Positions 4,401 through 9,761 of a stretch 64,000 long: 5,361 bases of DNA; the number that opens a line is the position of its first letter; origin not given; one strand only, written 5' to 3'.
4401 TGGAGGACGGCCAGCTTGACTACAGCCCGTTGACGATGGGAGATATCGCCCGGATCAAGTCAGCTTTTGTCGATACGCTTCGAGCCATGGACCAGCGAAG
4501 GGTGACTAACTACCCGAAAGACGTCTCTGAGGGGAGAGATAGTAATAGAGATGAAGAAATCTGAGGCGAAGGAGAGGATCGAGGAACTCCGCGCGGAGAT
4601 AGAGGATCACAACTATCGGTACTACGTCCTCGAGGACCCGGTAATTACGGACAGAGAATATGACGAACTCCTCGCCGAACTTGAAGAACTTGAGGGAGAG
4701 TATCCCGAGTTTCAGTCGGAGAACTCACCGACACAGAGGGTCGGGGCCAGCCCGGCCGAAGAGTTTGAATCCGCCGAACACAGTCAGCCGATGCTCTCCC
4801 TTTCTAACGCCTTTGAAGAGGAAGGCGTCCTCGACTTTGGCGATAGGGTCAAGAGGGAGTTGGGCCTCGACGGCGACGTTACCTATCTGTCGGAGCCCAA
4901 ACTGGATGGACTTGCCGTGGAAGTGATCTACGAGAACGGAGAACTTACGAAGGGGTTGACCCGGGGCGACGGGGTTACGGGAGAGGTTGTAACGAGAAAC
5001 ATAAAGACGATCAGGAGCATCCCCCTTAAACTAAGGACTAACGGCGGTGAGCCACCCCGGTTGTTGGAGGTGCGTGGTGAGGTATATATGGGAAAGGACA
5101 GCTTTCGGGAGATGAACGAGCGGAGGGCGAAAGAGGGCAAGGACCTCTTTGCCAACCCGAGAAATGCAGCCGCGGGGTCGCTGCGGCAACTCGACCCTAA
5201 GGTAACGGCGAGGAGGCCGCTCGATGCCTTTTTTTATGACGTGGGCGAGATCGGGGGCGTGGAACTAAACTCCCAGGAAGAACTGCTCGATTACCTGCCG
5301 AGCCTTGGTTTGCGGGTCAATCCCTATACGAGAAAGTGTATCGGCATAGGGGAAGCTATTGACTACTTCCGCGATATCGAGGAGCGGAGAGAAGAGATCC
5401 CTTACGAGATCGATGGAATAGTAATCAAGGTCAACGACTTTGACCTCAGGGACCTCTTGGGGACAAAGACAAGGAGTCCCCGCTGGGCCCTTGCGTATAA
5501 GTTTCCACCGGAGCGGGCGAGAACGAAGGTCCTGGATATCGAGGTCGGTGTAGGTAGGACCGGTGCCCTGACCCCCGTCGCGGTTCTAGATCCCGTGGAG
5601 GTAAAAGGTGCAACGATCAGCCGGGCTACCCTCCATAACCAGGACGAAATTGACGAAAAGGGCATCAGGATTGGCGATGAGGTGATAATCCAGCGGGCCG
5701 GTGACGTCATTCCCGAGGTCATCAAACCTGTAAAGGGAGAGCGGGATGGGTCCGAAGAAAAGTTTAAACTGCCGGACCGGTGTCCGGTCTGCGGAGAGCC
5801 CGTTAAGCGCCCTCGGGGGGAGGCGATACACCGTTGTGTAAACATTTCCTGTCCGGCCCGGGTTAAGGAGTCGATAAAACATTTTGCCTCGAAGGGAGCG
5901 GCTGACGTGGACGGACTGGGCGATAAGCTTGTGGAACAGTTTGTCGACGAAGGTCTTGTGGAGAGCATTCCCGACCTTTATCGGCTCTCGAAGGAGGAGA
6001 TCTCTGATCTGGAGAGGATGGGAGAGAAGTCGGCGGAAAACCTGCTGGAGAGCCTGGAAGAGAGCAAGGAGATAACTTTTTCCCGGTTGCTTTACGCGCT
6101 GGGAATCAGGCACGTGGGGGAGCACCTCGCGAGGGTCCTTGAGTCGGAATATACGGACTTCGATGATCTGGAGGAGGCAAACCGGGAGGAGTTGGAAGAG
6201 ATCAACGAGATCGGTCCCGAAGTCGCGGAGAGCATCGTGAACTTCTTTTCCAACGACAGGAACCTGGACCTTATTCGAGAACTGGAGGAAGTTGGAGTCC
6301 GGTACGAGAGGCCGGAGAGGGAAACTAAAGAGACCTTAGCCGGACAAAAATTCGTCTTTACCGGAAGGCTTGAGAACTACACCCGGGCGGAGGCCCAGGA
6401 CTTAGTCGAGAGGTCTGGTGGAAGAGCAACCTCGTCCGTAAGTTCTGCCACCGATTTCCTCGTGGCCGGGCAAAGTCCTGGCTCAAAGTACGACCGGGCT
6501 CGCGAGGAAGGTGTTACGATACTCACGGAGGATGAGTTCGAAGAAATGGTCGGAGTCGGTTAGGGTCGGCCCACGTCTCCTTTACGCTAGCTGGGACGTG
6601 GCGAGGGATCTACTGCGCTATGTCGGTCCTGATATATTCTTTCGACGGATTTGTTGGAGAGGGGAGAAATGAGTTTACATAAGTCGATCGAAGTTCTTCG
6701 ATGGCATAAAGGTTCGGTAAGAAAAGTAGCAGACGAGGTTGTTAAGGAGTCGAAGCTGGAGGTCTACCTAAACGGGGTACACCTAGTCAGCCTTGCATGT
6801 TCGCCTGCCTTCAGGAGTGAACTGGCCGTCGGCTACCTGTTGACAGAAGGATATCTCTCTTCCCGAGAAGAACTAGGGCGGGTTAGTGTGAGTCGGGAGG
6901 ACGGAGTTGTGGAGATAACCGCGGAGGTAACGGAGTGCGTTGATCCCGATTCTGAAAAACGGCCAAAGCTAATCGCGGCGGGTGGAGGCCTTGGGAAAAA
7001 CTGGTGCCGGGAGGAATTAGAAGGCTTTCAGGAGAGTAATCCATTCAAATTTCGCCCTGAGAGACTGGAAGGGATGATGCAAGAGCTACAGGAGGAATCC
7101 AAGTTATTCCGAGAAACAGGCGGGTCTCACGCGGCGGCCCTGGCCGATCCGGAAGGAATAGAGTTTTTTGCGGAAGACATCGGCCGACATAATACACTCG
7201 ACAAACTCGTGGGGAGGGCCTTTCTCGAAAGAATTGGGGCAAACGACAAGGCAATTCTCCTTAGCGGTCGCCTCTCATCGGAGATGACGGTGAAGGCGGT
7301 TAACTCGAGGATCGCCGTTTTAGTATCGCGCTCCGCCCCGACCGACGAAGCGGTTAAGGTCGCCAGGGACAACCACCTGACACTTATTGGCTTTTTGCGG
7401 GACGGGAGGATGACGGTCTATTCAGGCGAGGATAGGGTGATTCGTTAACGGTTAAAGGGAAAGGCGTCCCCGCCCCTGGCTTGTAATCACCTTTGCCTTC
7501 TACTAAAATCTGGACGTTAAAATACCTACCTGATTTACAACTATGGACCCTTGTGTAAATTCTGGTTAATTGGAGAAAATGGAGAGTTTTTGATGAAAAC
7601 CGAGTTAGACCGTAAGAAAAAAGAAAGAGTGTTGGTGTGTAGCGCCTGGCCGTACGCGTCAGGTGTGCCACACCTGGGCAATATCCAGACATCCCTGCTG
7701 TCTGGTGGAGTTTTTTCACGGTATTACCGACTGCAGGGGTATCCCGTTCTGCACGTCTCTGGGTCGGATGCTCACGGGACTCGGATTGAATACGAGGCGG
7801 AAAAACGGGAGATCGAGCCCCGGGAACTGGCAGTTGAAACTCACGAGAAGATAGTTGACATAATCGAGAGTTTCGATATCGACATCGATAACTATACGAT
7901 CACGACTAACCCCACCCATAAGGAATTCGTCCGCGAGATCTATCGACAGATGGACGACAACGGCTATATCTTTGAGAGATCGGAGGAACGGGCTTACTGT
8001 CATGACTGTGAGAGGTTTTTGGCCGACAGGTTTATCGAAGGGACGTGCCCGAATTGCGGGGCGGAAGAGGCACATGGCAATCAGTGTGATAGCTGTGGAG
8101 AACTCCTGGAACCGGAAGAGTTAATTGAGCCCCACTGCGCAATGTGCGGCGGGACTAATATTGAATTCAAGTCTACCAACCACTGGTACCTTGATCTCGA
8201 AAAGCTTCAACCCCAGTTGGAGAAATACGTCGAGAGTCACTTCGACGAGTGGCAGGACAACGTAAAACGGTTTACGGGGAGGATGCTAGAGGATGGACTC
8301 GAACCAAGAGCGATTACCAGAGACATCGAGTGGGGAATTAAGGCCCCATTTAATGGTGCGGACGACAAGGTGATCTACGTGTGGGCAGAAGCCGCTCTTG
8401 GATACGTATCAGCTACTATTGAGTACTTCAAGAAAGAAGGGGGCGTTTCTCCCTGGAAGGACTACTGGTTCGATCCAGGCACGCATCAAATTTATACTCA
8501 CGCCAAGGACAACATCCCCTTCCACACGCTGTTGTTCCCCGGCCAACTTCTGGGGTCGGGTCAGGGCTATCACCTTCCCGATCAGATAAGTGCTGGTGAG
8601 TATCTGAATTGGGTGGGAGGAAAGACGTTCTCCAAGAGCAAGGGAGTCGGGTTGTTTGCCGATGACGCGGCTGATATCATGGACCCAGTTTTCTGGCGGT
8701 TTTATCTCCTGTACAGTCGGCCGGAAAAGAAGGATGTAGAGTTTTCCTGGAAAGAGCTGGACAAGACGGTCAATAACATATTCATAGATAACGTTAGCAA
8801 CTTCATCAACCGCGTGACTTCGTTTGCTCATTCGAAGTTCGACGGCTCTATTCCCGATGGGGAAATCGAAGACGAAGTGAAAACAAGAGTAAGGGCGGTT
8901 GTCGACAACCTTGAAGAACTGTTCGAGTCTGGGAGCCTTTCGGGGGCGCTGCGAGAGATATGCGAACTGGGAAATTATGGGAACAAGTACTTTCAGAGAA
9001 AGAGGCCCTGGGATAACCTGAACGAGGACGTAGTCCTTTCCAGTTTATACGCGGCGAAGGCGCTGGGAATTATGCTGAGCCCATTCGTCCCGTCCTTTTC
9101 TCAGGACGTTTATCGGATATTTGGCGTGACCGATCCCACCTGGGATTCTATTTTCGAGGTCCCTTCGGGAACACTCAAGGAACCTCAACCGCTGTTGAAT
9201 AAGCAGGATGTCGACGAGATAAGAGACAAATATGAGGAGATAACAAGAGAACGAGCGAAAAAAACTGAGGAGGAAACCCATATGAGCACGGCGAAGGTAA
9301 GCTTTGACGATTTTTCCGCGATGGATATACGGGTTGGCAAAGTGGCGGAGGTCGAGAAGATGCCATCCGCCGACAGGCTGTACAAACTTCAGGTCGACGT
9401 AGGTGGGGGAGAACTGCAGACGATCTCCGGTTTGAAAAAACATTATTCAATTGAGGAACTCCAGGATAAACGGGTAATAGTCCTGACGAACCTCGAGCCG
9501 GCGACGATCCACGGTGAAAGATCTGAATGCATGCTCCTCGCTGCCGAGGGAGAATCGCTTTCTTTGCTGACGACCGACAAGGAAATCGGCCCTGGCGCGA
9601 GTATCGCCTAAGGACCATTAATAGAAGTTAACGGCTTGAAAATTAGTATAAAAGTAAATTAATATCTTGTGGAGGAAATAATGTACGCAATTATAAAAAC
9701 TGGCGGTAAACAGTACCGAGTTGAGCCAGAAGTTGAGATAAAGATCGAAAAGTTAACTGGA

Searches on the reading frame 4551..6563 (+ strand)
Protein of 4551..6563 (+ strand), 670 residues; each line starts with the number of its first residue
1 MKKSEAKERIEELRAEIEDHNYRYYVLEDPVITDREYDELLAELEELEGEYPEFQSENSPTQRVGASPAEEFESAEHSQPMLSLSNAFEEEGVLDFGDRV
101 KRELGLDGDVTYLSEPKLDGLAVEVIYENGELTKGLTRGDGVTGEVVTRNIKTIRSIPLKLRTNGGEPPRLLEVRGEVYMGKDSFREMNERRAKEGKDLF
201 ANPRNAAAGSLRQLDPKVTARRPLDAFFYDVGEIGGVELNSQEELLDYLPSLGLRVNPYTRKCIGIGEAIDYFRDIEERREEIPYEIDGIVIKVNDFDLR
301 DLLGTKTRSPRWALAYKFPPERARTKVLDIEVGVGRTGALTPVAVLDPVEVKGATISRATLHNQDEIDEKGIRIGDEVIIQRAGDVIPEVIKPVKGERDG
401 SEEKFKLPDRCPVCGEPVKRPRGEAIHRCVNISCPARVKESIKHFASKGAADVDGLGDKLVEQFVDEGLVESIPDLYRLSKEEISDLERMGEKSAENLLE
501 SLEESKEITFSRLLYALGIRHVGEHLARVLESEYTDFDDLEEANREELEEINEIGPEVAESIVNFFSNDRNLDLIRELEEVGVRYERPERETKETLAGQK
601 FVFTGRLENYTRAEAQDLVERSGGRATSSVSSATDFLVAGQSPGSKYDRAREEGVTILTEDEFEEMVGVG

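Call 73: search_protein_families(library=pfam, proteins=[window:4551-6563:+], max_evalue=1e-8)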
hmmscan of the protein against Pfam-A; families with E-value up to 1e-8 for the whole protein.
window:4551-6563:+ (670 aa): 6 families
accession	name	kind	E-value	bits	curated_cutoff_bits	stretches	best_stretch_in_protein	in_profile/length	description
PF01653.23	DNA_ligase_aden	-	8.3e-94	314.3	27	1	70-321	2-253/253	NAD-dependent DNA ligase adenylation domain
PF03120.22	DNA_ligase_OB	-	9.4e-34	115.6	32.9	1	325-401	2-78/79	NAD-dependent DNA ligase OB-fold domain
PF12826.13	HHH_2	-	1.6e-25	89.5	27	1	512-575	1-64/64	Helix-hairpin-helix motif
PF14520.12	HHH_5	-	1.2e-15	58.1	27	0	452-503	6-56/57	Helix-hairpin-helix domain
PF00533.33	BRCT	-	6.3e-13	49.2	21.3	1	596-666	6-77/78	BRCA1 C Terminus (BRCT) domain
PF03119.21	DNA_ligase_ZBD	-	5.2e-10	39.5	25.8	1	410-436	1-27/27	NAD-dependent DNA ligase C4 zinc finger domain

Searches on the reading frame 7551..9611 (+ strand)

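Call 73: search_protein_families(library=pfam, proteins=[window:7551-9611:+], max_evalue=1e-8)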
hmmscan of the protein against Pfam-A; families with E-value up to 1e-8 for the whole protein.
window:7551-9611:+ (686 aa): 3 families
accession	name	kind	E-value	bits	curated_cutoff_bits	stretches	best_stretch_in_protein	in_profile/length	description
PF09334.17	tRNA-synt_1g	-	4.1e-133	444.4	20.1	1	27-422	1-390/391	tRNA synthetases class I (M)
PF01588.26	tRNA_bind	-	4.4e-27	94.4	27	1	593-683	1-95/96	Putative tRNA binding domain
PF00133.28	tRNA-synt_1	-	7.7e-18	64.9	22.7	1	9-272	8-250/414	tRNA synthetases class I (I, L, M and V)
